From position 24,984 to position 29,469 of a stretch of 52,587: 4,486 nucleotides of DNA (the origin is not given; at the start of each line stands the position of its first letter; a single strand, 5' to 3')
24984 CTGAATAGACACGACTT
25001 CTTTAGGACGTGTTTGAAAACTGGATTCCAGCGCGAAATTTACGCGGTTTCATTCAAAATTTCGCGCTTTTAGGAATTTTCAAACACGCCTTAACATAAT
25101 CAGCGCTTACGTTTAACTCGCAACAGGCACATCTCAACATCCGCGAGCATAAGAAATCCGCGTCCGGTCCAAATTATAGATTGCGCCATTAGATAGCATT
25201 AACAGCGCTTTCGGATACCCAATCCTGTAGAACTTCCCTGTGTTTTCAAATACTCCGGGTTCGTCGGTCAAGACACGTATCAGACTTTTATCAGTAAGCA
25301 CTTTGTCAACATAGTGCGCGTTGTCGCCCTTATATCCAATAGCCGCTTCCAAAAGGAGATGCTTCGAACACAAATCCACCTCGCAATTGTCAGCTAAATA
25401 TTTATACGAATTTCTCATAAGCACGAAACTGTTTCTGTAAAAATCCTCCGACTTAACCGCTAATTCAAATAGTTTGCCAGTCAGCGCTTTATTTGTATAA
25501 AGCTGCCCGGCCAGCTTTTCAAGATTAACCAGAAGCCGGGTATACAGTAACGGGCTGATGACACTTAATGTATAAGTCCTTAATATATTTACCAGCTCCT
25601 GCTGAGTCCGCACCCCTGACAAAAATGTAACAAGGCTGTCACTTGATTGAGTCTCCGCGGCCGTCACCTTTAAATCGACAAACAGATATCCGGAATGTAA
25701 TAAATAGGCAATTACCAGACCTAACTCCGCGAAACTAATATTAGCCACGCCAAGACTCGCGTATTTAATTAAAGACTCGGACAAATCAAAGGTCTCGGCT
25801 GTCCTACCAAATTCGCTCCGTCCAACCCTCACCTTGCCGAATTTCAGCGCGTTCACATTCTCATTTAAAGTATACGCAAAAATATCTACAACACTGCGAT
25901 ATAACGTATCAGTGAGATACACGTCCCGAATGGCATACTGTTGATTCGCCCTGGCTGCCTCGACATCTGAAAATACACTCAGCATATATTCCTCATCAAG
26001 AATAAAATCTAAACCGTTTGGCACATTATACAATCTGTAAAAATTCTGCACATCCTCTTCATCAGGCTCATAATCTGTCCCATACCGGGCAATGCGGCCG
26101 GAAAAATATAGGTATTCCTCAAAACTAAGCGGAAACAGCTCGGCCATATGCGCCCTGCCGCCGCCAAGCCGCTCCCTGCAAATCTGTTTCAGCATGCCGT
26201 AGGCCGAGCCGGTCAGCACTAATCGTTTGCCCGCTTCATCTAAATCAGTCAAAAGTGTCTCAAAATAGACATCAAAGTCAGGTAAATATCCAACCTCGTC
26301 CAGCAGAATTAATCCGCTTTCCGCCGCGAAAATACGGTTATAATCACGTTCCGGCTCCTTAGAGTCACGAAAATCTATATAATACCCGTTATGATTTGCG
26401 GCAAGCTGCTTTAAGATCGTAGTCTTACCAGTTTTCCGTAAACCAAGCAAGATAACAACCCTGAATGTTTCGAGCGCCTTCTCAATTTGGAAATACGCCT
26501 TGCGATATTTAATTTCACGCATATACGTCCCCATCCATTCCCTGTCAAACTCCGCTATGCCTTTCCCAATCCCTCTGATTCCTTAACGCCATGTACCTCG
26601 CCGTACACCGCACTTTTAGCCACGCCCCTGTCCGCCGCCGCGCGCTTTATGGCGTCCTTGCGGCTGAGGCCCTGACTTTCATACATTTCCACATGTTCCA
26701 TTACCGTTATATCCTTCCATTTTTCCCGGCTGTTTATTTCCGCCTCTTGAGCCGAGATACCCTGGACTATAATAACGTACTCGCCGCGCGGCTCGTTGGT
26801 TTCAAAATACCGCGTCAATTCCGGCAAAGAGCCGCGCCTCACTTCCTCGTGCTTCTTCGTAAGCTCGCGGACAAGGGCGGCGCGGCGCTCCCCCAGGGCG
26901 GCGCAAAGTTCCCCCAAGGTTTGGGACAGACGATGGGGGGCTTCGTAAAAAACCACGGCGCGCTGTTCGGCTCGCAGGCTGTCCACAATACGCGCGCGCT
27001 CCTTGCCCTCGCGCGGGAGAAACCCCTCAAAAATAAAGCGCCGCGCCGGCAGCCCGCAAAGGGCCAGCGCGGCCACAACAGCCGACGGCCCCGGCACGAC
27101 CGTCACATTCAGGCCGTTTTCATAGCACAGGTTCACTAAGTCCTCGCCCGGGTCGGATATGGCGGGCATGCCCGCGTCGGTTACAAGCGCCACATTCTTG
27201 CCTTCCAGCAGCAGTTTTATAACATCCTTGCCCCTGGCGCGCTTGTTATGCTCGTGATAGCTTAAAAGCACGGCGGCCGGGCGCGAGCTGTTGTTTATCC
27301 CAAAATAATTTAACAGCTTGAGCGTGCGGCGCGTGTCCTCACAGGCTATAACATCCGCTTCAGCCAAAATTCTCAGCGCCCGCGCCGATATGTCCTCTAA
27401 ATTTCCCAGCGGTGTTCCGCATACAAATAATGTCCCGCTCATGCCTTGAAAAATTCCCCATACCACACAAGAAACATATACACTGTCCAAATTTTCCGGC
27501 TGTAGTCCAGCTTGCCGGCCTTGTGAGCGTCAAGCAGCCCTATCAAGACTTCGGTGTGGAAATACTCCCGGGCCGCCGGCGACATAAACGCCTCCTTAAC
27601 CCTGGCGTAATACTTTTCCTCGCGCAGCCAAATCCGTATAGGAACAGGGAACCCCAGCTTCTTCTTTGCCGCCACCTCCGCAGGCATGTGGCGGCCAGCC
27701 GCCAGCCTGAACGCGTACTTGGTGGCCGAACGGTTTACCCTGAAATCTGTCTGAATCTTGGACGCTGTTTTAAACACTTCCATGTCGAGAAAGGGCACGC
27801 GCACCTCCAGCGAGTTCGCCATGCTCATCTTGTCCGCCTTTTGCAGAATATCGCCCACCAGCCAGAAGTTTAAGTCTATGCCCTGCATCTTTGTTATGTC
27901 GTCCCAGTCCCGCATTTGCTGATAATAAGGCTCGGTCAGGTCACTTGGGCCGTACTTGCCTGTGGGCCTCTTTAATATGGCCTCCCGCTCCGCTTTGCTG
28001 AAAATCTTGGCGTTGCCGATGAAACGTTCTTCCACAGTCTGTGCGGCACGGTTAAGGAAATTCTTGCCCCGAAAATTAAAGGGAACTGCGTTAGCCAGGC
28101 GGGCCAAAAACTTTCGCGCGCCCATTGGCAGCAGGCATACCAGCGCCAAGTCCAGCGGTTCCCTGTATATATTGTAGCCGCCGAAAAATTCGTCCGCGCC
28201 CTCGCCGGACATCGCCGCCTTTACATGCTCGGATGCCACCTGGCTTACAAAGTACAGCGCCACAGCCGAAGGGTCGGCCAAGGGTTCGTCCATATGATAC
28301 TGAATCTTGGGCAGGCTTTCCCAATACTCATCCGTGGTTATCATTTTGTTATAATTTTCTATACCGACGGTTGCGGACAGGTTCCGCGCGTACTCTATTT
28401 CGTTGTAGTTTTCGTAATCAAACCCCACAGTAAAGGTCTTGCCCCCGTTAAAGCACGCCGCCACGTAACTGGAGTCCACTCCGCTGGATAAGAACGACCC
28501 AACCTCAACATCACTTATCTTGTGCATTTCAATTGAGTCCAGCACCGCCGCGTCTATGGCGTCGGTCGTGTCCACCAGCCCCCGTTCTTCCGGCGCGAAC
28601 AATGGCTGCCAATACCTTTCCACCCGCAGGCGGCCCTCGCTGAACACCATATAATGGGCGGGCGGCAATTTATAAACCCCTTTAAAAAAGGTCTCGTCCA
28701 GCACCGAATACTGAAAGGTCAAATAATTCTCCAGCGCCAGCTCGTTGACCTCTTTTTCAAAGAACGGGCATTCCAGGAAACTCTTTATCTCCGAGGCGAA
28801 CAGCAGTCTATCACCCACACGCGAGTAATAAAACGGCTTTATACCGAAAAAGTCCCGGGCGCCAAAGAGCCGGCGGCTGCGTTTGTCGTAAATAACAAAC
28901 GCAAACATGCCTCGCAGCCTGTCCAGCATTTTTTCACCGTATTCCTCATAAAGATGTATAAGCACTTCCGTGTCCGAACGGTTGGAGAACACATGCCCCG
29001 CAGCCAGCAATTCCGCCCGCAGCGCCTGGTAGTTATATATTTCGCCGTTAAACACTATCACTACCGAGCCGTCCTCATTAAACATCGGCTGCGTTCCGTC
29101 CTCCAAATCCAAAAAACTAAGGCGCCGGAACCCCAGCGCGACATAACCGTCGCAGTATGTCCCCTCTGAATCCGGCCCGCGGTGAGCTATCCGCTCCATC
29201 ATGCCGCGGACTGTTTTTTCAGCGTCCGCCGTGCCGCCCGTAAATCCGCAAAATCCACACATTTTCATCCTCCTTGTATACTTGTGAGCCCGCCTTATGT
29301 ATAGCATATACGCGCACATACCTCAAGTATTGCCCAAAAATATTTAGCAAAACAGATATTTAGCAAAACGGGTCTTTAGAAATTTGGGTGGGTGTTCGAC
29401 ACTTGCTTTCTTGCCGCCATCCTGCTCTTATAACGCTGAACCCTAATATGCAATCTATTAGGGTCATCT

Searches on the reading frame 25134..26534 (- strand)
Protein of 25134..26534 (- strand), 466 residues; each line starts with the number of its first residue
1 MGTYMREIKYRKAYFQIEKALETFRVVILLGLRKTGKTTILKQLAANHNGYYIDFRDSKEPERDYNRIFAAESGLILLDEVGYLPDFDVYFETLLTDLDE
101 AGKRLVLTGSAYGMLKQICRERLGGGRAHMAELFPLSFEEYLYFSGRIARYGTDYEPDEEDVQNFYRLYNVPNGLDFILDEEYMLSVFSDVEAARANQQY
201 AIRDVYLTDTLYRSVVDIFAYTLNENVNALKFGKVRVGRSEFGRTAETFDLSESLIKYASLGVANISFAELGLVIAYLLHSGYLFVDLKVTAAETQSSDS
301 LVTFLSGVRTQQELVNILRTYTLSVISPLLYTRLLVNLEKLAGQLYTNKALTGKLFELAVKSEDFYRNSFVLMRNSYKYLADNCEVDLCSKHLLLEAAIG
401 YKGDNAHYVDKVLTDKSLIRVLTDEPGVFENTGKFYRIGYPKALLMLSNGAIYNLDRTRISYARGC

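Call 41: search_protein_families(library=pfam, proteins=[window:25134-26534:-], max_evalue=0.00001)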
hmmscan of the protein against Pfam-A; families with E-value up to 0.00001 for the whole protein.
window:25134-26534:- (466 aa): 1 family
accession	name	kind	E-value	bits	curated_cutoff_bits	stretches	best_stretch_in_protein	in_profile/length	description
PF13173.12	AAA_14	-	4.1e-19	69.3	27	1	25-142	3-129/129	AAA domain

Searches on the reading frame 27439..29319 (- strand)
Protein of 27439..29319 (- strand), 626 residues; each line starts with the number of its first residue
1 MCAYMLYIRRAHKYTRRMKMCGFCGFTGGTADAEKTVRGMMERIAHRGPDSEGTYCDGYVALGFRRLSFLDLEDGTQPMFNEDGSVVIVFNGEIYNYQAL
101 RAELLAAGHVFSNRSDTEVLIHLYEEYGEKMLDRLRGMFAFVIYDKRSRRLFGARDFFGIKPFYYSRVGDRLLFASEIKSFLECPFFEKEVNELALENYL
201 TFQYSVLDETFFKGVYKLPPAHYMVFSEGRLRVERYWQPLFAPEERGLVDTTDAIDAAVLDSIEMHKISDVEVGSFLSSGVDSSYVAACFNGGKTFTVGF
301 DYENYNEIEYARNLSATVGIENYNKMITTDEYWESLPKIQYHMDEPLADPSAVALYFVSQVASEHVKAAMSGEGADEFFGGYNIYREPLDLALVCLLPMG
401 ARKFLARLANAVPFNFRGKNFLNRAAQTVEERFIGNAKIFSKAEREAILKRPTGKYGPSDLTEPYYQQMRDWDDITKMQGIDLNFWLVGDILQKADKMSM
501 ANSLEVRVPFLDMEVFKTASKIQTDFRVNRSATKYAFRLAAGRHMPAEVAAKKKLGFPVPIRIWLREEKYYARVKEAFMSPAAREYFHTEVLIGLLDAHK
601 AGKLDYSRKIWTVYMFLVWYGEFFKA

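Call 41: search_protein_families(library=pfam, proteins=[window:27439-29319:-], max_evalue=0.00001)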
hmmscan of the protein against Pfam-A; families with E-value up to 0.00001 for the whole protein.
window:27439-29319:- (626 aa): 3 families
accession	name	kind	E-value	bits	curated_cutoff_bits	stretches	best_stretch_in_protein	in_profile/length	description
PF00733.27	Asn_synthase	-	4.6e-80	270.4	21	1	255-620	2-353/354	Asparagine synthase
PF13537.11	GATase_7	-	1.1e-46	158.3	25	1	65-182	2-122/123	Glutamine amidotransferase domain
PF13522.11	GATase_6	-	5.8e-41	140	27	1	49-177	1-130/130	Glutamine amidotransferase domain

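Call 42: find_homologous_proteins(query=window:27439-29319:-, max_evalue=1e-50)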
Query window:27439-29319:- (626 aa): 8000 proteins with E <= 1e-50 among 8000 candidates; the best 120 are listed.
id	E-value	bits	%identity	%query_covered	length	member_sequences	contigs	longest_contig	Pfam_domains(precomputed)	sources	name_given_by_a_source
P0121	0.0e+0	1399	100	97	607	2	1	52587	PF00733.28,PF13522.12,PF13537.12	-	-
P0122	2.3e-298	1009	73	97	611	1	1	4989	PF00733.28,PF13522.12,PF13537.12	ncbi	-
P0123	6.2e-297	1005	70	97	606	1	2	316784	PF00733.28,PF13522.12,PF13537.12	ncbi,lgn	-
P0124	2.5e-289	979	68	97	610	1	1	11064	PF12481.14,PF00733.28,PF13522.12,PF13537.12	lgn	-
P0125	5.1e-289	978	70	97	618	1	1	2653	PF12481.14,PF00733.28,PF13522.12,PF13537.12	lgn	-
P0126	6.0e-289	978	70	97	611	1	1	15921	PF12481.14,PF00733.28,PF13522.12,PF13537.12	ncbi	-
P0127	2.4e-288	976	68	97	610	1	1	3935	PF12481.14,PF00733.28,PF13522.12,PF13537.12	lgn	-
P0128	4.4e-287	972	68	97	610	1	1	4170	PF12481.14,PF00733.28,PF13522.12,PF13537.12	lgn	-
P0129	2.1e-286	970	69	97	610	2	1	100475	PF12481.14,PF00733.28,PF13522.12,PF13537.12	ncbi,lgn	-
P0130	1.6e-285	967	69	97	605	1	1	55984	PF12481.14,PF00733.28,PF13522.12,PF13537.12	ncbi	-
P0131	6.5e-285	965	68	97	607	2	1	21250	PF12481.14,PF00733.28,PF13522.12,PF13537.12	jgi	-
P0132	8.8e-285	964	67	97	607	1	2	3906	PF12481.14,PF00733.28,PF13522.12,PF13537.12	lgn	-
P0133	2.1e-284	963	69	97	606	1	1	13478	PF12481.14,PF00733.28,PF13522.12,PF13537.12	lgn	-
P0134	3.4e-284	962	66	97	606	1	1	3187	PF00733.28,PF13522.12,PF13537.12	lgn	-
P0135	4.7e-284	962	67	97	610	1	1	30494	PF00733.28,PF13522.12,PF13537.12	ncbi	-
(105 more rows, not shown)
